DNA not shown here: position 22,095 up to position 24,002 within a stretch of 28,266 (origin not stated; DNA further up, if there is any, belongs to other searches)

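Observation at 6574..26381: PUL-like cluster for sulfated or complex glycan catabolism in an archaeal-type genome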

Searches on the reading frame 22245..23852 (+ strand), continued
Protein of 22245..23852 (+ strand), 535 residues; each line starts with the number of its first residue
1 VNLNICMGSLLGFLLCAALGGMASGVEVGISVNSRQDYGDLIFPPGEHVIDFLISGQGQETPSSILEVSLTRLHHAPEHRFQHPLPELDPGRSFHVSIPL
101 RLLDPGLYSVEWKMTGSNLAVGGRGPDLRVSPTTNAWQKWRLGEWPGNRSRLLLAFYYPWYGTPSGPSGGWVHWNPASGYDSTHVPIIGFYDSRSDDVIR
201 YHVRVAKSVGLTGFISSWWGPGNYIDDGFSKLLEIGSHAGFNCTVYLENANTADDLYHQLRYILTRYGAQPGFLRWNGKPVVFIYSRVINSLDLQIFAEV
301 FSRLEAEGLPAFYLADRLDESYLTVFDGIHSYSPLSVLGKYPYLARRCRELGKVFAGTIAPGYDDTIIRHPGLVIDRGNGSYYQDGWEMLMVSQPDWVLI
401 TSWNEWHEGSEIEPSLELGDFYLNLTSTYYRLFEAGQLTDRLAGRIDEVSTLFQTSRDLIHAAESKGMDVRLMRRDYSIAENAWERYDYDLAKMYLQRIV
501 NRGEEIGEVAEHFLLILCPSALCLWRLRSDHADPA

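Call 14: find_encoding_contigs(protein=P0017, flank=10000, max_places=3)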
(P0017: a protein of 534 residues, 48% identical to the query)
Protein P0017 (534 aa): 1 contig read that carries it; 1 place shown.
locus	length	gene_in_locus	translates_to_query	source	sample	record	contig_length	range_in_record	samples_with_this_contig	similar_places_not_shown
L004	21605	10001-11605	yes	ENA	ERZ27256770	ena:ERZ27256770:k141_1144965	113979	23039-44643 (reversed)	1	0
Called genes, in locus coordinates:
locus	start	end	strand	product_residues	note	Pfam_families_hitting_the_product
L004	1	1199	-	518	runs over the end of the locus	PF00355:Rieske, PF01266:DAO (faint), PF07992:Pyr_redox_2, PF13450:NAD_binding_8 (faint), PF13454:NAD_binding_9 (faint), PF13738:Pyr_redox_3, PF00070:Pyr_redox, PF14759:Reductase_C, +1 more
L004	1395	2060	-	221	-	PF01865:PhoU_div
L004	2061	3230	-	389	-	PF00999:Na_H_Exchanger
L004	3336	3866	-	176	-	PF24270:HTH_Cmi2_C (faint), PF01978:TrmB (faint)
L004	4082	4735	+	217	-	PF05239:PRC (faint)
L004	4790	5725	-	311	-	PF08271:Zn_Ribbon_TF, PF00382:TFIIB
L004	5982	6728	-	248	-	PF05239:PRC (faint)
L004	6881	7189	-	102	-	PF13248:Zn_ribbon_3 (weak), PF24460:DUF7575 (weak), PF13240:Zn_Ribbon_1 (weak)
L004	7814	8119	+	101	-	PF02915:Rubrerythrin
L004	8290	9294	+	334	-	PF01068:DNA_ligase_A_M, PF01331:mRNA_cap_enzyme (faint), PF09414:RNA_ligase, PF04679:DNA_ligase_A_C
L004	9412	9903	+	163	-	PF00582:Usp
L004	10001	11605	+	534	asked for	PF03659:Glyco_hydro_71, PF16317:Glyco_hydro_99, PF14307:Glyco_tran_WbsX (weak)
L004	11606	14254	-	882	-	PF02629:CoA_binding, PF13380:CoA_binding_2, PF13607:Succ_CoA_lig, PF19045:Ligase_CoA_2, PF13549:ATP-grasp_5, PF00583:Acetyltransf_1 (weak), PF13302:Acetyltransf_3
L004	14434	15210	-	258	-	PF01261:AP_endonuc_2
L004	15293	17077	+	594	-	-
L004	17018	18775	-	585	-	-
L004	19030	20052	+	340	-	PF03807:F420_oxidored (weak), PF07991:KARI_N, PF01450:KARI_C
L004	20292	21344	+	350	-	PF01408:GFO_IDH_MocA, PF02894:GFO_IDH_MocA_C, PF22725:GFO_IDH_MocA_C3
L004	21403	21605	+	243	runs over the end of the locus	-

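Call 15: find_encoding_contigs(protein=P0018, flank=10000, max_places=3)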
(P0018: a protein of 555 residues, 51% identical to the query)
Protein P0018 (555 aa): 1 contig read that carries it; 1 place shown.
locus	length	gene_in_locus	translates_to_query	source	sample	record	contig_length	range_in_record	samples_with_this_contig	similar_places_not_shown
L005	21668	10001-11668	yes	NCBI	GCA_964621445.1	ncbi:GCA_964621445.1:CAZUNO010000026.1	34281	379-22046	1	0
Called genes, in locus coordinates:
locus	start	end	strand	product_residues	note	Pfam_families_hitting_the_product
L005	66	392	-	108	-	-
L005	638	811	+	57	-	-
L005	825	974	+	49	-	-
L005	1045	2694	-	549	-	PF07881:Fucose_iso_N1 (faint), PF02952:Fucose_iso_C (weak)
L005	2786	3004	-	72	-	-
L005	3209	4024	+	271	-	PF00149:Metallophos, PF12850:Metallophos_2 (weak)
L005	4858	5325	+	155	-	PF01047:MarR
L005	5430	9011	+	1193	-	PF01855:POR_N, PF17147:PFOR_II, PF01558:POR, PF10371:EKR, PF00037:Fer4, PF12837:Fer4_6, PF12838:Fer4_7, PF13183:Fer4_8, +8 more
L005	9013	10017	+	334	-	PF01180:DHO_dh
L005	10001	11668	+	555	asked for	PF03659:Glyco_hydro_71, PF16317:Glyco_hydro_99, PF16402:DUF5010 (weak), PF14307:Glyco_tran_WbsX (weak)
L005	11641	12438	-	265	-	PF01261:AP_endonuc_2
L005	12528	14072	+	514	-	PF00884:Sulfatase, PF01663:Phosphodiest (faint), PF16347:SGSH_C (weak)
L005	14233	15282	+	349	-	PF01408:GFO_IDH_MocA, PF02894:GFO_IDH_MocA_C, PF22725:GFO_IDH_MocA_C3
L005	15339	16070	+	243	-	-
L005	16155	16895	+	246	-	-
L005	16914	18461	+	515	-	PF01564:Spermine_synth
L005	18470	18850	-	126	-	PF13380:CoA_binding_2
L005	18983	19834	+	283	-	PF03477:ATP-cone, PF22357:AF1548-like_C (weak)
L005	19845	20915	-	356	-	PF05343:Peptidase_M42, PF01546:Peptidase_M20 (weak)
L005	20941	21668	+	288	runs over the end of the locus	PF01261:AP_endonuc_2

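Call 17: find_related_loci(query=A1, collection=genome_contigs, flank=10000)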
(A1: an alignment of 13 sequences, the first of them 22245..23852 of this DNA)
Query A1 (535 aa) in genome_contigs; peptide patterns used: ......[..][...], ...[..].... (x = any residue, [..] = any of these).
599 stretches matched a pattern (row limit reached: there are more); 573 encode a relative of the query (tblastn E <= 1e-3); the best 80 are kept; 80 distinct loci.
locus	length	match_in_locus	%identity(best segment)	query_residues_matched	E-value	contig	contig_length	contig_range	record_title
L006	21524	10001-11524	51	10-518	2e-164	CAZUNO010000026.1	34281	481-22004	MAG TPA_asm: Candidatus Hadarchaeota archaeon isolate SRP141376_co1_11 genome assembly, contig: NODE_2943_length_34281_c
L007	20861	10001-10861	47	146-426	1e-85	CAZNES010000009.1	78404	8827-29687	MAG TPA_asm: uncultured Syntrophobacteraceae bacterium isolate SRP119689_co1_315 genome assembly, contig: NODE_320_lengt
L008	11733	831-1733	45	153-447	4e-83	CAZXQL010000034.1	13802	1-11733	MAG TPA_asm: uncultured Thermotogae bacterium isolate binchicken_co129_881 genome assembly, contig: NODE_13553_length_13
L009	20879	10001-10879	46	153-439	7e-81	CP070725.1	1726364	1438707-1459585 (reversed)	MAG: Candidatus Bipolaricaulota bacterium isolate bin446 chromosome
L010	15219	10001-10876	45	151-436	5e-77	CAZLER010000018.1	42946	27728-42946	MAG TPA_asm: uncultured Thermotogae bacterium isolate SRP332253_co2_77 genome assembly, contig: NODE_768_length_42946_co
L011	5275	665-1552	42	151-440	6e-77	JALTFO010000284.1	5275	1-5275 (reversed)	MAG: Candidatus Bipolaricaulota bacterium isolate S014_metabat2_scaf2bin.116 S014_NODE_7551_length_5275_cov_2.073621, wh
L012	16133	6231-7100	44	154-437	2e-76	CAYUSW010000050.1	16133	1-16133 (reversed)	MAG TPA_asm: uncultured Thermotogae bacterium isolate binchicken_co255_456 genome assembly, contig: k141_3549924, whole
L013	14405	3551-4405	46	146-426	4e-76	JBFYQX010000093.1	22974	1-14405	MAG: Candidatus Bipolaricaulota bacterium isolate PPR_0197 PPR_0197.fa_k121_135966, whole genome shotgun sequence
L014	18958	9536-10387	44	149-434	5e-76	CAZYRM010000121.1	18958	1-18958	MAG TPA_asm: uncultured Planctomycetia bacterium isolate binchicken_co248_153 genome assembly, contig: NODE_3101_length_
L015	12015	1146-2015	44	153-436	3e-75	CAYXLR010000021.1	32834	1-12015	MAG TPA_asm: uncultured Thermotogae bacterium isolate binchicken_co34_121 genome assembly, contig: NODE_1918_length_3283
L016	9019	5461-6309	43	151-427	2e-74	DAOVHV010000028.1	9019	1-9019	MAG TPA_asm: bacterium isolate CSMAG_1350 CSMAG_1350_k141_1404203_length_9019_cov_11.9975, whole genome shotgun sequence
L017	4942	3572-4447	43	152-437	3e-74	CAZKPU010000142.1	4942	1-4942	MAG TPA_asm: uncultured Thermotogae bacterium isolate binchicken_co42_504 genome assembly, contig: NODE_34092_length_494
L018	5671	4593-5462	43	151-429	7e-73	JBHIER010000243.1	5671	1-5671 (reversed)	MAG: bacterium isolate b2.sp2_bin.59 NODE_6015_length_5671_cov_4.610933, whole genome shotgun sequence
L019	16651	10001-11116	38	88-437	1e-76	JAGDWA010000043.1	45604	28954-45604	MAG: Thermofilum sp. isolate KUA_Bin21 NODE_132_length_45604_cov_4.192540, whole genome shotgun sequence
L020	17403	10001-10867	42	152-435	5e-69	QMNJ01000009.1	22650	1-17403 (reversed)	MAG: Candidatus Coatesbacteria bacterium isolate B26_G2 B26_Guay2_scaffold_00235, whole genome shotgun sequence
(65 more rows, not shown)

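Call 34: search_protein_families(library=ncbifam, proteins=[window:22245-23852:+], max_evalue=0.01)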
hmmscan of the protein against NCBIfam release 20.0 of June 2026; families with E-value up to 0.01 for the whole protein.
window:22245-23852:+ (535 aa): 0 families
